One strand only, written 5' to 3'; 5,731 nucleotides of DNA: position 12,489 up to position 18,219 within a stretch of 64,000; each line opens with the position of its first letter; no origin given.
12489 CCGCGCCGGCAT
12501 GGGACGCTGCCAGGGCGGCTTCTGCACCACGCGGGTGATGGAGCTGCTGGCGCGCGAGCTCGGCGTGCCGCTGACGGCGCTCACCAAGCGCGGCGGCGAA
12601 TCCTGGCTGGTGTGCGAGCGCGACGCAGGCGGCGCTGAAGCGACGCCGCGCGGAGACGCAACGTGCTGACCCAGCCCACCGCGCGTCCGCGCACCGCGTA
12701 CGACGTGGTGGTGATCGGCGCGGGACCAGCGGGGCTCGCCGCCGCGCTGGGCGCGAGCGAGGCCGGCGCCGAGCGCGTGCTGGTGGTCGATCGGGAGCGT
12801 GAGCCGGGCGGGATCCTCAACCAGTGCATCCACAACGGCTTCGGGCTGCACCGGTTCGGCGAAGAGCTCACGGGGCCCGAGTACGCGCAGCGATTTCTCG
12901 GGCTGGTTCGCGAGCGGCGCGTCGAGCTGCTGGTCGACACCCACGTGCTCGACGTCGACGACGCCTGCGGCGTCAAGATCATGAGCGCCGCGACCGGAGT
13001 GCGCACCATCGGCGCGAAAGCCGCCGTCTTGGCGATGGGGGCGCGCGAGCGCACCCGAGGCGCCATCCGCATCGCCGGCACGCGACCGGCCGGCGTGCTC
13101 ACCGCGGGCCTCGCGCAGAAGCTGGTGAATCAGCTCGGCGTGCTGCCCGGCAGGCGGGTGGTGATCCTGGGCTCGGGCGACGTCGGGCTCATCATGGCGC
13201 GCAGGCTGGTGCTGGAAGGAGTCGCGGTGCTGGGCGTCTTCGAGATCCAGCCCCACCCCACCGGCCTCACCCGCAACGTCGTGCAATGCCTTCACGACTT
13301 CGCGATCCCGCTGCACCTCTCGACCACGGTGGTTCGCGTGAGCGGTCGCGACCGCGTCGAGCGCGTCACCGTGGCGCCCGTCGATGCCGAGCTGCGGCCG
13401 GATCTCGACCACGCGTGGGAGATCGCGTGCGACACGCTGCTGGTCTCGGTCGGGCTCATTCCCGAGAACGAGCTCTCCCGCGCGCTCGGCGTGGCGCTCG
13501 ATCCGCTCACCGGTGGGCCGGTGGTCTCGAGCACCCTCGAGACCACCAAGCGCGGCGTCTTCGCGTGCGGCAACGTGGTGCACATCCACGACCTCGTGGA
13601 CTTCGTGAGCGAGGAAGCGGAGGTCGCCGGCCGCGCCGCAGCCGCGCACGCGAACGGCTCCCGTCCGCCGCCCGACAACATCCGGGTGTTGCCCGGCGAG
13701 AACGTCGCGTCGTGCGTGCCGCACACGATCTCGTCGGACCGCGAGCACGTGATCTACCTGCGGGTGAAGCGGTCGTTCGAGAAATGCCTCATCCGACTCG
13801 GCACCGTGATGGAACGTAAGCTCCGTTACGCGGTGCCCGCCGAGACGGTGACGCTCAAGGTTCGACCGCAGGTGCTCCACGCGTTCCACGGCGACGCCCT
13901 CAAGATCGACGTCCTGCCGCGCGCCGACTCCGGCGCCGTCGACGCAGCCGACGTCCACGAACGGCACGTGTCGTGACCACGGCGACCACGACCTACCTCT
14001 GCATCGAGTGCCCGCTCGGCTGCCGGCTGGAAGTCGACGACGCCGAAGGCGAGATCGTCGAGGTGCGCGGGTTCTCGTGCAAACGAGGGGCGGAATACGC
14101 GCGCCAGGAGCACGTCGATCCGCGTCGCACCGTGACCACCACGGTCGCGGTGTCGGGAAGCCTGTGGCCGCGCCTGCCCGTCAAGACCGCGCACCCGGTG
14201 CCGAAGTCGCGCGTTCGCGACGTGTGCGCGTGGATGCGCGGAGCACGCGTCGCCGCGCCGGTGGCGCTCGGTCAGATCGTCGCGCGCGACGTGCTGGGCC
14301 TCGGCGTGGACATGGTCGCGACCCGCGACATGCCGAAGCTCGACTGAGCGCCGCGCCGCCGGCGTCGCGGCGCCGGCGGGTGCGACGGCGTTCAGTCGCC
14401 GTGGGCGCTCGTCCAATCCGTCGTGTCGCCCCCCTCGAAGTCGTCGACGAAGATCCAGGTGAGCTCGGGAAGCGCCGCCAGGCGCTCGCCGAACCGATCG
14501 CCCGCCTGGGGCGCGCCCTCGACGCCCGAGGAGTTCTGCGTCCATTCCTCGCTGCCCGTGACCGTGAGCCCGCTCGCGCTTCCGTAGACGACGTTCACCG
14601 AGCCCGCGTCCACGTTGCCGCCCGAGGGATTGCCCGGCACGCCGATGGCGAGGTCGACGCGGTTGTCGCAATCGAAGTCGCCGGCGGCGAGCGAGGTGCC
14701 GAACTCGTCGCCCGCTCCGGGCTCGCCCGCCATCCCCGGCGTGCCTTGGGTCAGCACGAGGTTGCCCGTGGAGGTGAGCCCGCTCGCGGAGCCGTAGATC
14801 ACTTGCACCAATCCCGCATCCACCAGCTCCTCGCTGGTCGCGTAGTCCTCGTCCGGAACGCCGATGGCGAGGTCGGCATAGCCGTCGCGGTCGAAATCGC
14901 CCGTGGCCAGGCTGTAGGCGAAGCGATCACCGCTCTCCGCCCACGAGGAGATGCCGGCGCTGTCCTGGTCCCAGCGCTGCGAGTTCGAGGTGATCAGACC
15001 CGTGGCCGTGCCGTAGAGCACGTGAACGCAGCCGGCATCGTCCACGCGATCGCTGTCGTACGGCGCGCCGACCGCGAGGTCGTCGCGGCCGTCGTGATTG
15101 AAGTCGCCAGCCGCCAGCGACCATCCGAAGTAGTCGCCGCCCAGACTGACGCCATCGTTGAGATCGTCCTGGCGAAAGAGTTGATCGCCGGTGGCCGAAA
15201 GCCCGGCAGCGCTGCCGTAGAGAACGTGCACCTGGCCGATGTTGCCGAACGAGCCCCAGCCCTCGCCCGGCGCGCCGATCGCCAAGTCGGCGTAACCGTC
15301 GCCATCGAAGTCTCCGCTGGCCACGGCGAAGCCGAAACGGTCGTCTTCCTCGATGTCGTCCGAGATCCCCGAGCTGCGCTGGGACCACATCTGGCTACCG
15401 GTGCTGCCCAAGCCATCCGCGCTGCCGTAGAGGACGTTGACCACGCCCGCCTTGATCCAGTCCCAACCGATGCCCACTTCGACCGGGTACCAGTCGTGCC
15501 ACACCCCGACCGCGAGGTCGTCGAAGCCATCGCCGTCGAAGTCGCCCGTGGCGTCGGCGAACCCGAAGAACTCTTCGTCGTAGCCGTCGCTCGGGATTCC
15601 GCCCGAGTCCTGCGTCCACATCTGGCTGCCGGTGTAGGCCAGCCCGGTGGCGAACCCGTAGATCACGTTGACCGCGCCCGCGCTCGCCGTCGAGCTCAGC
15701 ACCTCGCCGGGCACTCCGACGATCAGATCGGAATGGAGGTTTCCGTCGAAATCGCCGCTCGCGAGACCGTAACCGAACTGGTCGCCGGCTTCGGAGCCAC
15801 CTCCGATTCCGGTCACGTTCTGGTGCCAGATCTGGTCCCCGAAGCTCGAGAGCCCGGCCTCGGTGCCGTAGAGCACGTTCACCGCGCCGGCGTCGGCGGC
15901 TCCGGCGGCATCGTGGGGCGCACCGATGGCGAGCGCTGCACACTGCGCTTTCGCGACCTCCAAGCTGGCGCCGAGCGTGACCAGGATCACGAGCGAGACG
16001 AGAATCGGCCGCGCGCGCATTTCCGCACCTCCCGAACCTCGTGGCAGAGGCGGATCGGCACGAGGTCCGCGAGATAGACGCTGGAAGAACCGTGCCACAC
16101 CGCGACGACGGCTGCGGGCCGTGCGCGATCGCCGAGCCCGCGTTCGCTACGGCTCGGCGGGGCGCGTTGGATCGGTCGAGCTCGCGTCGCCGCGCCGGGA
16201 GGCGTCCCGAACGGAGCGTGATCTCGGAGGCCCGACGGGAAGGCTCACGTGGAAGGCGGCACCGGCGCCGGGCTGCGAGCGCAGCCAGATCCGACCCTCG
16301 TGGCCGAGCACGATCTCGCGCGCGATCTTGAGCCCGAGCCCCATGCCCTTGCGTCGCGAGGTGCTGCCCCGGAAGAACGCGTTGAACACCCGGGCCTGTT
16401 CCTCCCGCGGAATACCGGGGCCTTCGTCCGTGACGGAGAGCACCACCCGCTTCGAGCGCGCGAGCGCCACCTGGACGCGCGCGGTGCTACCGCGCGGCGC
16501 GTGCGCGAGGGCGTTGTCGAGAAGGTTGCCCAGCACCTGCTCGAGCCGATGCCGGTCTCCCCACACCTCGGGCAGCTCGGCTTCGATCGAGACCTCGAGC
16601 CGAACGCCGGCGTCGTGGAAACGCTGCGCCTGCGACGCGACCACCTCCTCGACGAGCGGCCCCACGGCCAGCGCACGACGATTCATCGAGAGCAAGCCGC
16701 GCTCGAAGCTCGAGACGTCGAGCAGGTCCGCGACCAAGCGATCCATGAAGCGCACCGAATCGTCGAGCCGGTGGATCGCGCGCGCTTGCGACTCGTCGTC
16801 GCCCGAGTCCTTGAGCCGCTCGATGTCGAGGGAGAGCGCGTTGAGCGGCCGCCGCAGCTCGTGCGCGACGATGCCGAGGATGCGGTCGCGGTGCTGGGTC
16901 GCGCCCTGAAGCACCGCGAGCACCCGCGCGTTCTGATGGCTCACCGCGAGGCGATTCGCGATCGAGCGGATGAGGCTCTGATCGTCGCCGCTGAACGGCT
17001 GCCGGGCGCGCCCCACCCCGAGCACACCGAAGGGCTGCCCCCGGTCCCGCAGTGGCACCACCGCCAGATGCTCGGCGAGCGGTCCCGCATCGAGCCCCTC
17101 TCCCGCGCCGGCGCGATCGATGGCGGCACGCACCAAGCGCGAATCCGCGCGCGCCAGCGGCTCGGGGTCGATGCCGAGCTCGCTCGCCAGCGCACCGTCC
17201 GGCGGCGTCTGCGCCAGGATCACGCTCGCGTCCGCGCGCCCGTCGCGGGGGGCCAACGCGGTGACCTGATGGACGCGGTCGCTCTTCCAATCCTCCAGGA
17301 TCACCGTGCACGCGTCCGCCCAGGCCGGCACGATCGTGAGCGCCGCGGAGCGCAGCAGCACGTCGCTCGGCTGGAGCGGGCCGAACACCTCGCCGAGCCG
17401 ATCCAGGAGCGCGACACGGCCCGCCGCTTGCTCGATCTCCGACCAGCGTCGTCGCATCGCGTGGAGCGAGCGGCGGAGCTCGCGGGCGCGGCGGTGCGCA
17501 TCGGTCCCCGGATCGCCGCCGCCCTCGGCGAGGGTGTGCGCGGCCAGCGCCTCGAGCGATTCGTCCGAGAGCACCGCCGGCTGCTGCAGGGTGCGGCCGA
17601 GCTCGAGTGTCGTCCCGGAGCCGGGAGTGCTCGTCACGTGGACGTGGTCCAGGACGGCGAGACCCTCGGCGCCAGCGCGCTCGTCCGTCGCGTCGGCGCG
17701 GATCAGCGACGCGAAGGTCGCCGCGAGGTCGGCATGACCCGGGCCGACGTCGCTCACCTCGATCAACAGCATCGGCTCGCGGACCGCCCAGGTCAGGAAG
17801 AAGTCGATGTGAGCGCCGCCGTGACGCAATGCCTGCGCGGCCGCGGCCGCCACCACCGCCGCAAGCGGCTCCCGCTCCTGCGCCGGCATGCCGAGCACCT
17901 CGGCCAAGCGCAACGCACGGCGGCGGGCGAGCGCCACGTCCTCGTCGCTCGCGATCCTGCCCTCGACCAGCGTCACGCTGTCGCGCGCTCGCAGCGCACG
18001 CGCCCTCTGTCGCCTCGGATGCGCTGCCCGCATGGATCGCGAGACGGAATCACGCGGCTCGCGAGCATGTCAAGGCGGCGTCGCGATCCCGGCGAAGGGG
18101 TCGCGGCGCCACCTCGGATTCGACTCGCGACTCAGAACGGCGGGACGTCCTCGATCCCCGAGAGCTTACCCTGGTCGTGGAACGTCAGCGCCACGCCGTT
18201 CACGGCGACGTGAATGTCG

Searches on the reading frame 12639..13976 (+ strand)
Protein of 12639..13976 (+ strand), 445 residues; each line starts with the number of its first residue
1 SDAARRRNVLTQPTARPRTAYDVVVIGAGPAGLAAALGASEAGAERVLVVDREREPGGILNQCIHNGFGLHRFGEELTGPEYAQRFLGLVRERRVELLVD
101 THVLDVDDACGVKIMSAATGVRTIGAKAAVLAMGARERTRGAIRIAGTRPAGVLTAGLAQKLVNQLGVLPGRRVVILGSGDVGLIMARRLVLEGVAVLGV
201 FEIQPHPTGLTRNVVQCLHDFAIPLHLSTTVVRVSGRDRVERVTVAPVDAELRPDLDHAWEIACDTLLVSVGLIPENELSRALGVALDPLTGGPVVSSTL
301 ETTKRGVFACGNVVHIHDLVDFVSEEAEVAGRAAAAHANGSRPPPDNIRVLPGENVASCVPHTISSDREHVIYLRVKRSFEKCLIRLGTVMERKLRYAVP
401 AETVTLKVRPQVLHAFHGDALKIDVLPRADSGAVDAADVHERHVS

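Call 73: search_protein_families(library=pfam, proteins=[window:12639-13976:+], max_evalue=0.00001)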
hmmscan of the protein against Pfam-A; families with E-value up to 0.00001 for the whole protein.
window:12639-13976:+ (445 aa): 8 families
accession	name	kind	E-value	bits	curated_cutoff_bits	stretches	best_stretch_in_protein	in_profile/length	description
PF07992.20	Pyr_redox_2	-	2.8e-29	102.9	26.1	1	21-329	1-286/291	Pyridine nucleotide-disulphide oxidoreductase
PF13450.12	NAD_binding_8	-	1.7e-09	38.2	21.9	0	25-67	1-42/68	NAD(P)-binding Rossmann-like domain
PF00890.30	FAD_binding_2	-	5.8e-09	36.1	20.4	1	22-58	1-36/414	FAD binding domain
PF13738.12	Pyr_redox_3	-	1.9e-08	34.3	30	0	24-53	1-30/305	Pyridine nucleotide-disulphide oxidoreductase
PF01266.30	DAO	-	2e-07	31.3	27.9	1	22-58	1-37/353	FAD dependent oxidoreductase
PF00070.33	Pyr_redox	-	4.2e-07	30.8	22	0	173-245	1-79/82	Pyridine nucleotide-disulphide oxidoreductase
PF12831.13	FAD_oxidored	-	4.7e-07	29.9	27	1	22-60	1-38/416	FAD dependent oxidoreductase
PF03486.20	HI0933_like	-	5.6e-06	26.4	50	0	22-57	2-36/244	HI0933-like protein Rossmann domain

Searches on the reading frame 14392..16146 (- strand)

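Call 73: search_protein_families(library=pfam, proteins=[window:14392-16146:-], max_evalue=0.00001)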
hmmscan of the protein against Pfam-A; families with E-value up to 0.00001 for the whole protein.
window:14392-16146:- (584 aa): 2 families
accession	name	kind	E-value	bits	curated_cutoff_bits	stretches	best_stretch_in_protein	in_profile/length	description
PF01839.29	FG-GAP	-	3.6e-49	164.4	22.1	3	271-309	1-37/37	FG-GAP repeat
PF13517.12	FG-GAP_3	-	3.5e-13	50.4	26.9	0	332-359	34-61/61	FG-GAP-like repeat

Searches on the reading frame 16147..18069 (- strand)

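Call 73: search_protein_families(library=pfam, proteins=[window:16147-18069:-], max_evalue=0.00001)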
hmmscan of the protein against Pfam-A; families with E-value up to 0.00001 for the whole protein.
window:16147-18069:- (640 aa): 5 families
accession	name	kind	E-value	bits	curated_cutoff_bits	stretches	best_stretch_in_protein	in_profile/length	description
PF02518.31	HATPase_c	-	5.8e-32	110.9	26.4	1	504-612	1-109/111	Histidine kinase-, DNA gyrase B-, and HSP90-like ATPase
PF00512.31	HisKA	-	1.6e-11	44.5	26.9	1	394-458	2-66/66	His Kinase A (phospho-acceptor) domain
PF01590.32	GAF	-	1.2e-06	29.5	22.4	1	327-376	82-131/133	GAF domain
PF13581.12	HATPase_c_2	-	2e-06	28.3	27.4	0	508-581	31-103/127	Histidine kinase-like ATPase domain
PF13185.12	GAF_2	-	5.4e-06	27.1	28.6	0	325-375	82-132/136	GAF domain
